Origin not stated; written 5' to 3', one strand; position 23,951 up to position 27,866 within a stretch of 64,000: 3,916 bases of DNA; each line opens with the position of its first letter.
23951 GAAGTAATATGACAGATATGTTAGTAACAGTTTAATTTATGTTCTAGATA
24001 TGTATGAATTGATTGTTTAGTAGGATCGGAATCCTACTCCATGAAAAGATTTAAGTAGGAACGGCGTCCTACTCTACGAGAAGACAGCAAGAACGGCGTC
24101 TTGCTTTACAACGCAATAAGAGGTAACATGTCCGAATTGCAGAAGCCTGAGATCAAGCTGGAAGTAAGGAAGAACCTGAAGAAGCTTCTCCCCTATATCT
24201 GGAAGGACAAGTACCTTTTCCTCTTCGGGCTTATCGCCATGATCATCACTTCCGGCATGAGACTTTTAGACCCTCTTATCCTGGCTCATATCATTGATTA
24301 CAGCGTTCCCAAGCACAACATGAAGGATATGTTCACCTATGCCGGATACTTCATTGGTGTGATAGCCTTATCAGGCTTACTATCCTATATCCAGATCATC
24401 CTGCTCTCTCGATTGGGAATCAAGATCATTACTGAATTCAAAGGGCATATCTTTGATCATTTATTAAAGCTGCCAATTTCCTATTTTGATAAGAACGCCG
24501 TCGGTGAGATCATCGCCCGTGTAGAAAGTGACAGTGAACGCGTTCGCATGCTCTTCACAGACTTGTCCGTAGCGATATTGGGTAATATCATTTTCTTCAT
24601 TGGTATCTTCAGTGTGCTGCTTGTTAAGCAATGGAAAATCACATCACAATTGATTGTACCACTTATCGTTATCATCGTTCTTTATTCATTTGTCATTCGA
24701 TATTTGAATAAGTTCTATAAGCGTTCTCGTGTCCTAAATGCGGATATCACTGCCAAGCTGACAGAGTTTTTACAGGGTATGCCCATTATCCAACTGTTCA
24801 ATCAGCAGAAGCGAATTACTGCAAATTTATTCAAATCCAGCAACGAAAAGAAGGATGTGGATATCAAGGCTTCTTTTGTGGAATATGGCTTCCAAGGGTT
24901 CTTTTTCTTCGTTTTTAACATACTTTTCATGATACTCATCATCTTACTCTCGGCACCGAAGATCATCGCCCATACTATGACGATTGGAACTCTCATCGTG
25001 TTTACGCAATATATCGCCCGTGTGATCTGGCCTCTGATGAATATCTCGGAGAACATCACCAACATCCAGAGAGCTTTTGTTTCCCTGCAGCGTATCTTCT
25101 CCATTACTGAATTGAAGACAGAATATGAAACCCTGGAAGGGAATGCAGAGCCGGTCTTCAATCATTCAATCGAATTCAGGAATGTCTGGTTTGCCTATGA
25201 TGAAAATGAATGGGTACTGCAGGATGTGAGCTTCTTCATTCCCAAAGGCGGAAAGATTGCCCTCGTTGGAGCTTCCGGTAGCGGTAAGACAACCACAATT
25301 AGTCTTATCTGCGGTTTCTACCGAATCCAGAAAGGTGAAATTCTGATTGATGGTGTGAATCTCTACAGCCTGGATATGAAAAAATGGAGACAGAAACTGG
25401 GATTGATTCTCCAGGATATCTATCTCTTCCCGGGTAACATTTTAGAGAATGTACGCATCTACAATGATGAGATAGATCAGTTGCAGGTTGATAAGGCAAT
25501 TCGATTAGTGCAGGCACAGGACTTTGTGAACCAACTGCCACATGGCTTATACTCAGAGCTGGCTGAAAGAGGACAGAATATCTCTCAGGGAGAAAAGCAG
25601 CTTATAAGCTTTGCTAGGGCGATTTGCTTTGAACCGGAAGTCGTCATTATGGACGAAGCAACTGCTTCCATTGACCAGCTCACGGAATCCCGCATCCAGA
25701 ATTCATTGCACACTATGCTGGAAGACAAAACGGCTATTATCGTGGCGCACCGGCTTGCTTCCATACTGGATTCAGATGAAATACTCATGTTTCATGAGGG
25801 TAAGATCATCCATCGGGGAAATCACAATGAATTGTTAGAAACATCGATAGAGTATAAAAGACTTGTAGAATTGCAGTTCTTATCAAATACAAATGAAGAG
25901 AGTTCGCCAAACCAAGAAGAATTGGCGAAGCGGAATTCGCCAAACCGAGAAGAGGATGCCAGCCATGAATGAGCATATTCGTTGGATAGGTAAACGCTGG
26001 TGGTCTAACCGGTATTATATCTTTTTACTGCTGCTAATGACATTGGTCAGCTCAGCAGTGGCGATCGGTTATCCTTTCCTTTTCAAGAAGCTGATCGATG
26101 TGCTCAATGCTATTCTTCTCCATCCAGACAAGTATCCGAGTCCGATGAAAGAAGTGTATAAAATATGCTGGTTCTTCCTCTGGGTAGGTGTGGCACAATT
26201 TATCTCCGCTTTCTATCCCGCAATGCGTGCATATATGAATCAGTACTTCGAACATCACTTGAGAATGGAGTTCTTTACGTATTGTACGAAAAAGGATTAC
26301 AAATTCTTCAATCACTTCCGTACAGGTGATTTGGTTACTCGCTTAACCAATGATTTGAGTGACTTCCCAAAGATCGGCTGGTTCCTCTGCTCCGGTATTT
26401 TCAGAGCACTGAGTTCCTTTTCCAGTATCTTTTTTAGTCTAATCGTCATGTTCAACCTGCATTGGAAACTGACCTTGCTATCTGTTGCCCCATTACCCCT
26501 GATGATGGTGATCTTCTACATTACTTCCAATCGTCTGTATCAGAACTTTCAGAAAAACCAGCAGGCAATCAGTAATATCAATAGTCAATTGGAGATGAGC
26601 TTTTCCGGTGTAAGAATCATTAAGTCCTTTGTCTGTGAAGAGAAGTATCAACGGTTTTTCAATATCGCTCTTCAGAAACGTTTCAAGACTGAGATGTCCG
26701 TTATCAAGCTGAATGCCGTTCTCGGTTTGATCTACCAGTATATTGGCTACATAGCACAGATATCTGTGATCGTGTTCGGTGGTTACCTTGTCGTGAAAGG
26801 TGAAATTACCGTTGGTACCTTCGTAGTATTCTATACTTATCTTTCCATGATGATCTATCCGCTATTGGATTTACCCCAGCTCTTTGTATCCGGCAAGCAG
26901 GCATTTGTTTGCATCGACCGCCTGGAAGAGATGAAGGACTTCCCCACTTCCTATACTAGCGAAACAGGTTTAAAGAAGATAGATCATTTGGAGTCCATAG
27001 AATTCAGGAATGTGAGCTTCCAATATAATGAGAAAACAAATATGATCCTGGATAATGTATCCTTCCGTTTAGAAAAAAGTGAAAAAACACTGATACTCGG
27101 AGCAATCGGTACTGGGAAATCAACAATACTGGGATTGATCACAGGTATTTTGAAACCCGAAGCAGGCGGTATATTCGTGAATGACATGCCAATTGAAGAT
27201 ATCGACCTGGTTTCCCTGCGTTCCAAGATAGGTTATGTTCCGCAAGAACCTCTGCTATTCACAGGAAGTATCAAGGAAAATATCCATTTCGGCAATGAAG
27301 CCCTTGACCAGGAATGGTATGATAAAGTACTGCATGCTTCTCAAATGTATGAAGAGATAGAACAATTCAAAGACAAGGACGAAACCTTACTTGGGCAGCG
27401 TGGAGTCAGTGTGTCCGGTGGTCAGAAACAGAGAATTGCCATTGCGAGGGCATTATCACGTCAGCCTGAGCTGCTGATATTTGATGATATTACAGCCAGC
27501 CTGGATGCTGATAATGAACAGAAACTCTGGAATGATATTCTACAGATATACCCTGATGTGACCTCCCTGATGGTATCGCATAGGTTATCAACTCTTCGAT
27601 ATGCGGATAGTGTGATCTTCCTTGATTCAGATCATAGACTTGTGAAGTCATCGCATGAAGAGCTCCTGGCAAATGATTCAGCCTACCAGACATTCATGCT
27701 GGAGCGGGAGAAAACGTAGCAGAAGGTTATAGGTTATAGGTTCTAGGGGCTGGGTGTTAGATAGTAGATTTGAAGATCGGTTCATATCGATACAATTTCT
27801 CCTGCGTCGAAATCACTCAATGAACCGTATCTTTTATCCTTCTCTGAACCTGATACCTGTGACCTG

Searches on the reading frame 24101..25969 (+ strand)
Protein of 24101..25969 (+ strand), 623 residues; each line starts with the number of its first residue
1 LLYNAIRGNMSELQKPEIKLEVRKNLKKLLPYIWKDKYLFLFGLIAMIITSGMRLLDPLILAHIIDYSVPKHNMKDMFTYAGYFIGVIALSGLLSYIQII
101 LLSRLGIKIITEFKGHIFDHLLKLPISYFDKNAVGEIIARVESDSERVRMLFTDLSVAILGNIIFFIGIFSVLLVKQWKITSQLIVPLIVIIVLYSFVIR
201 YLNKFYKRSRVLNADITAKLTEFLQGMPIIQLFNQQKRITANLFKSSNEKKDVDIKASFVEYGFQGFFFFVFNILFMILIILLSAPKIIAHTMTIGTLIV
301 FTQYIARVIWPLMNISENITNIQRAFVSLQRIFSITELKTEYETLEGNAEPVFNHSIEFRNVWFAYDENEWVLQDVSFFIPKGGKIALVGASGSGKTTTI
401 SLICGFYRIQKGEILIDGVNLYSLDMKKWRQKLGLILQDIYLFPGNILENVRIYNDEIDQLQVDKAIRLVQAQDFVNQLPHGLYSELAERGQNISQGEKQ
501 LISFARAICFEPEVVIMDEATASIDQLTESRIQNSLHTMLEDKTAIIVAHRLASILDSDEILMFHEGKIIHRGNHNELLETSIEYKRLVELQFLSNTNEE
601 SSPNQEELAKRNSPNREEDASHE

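Call 83: search_protein_families(library=pfam, proteins=[window:24101-25969:+], max_evalue=0.001)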
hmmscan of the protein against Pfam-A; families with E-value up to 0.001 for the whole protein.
window:24101-25969:+ (623 aa): 3 families
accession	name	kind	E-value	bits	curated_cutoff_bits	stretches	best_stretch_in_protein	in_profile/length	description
PF00664.28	ABC_membrane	-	3.5e-39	135.6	28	1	41-312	2-274/274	ABC transporter transmembrane region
PF00005.33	ABC_tran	-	6.8e-28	98.4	25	1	373-522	1-137/137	ABC transporter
PF00004.35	AAA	-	0.00045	21.1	21.2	0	387-545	2-97/131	ATPase family associated with various cellular activities (AAA)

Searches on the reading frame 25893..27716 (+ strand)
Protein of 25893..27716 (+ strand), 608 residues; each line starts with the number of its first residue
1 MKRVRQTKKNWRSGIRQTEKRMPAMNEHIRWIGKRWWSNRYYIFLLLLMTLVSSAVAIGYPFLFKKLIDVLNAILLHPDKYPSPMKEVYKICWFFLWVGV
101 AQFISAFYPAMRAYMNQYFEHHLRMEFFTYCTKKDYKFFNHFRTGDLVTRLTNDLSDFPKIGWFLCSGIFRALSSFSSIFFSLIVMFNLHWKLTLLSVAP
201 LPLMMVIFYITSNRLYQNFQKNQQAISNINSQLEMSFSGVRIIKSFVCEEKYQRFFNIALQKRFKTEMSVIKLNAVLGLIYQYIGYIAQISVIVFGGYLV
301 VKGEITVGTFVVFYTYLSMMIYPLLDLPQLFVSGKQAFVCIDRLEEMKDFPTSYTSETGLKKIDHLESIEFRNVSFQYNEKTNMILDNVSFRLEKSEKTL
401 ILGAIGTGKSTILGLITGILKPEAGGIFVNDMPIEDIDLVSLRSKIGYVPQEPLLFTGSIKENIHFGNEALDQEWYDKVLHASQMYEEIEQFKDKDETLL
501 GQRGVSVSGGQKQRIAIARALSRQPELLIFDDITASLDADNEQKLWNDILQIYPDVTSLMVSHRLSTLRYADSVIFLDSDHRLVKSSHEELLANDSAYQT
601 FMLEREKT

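Call 83: search_protein_families(library=pfam, proteins=[window:25893-27716:+], max_evalue=0.001)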
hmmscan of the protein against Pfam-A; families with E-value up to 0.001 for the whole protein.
window:25893-27716:+ (608 aa): 4 families
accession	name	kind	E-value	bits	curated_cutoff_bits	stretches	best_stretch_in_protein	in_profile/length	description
PF00664.28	ABC_membrane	-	3.2e-45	155.4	28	1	43-324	1-274/274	ABC transporter transmembrane region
PF00005.33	ABC_tran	-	3.7e-29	102.5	25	1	386-535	1-137/137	ABC transporter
PF02463.25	SMC_N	-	0.00013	21.9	40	0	488-577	135-211/220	RecF/RecN/SMC N terminal domain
PF13555.12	AAA_29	-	0.00015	21.9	27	1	387-424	13-50/61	P-loop containing region of AAA domain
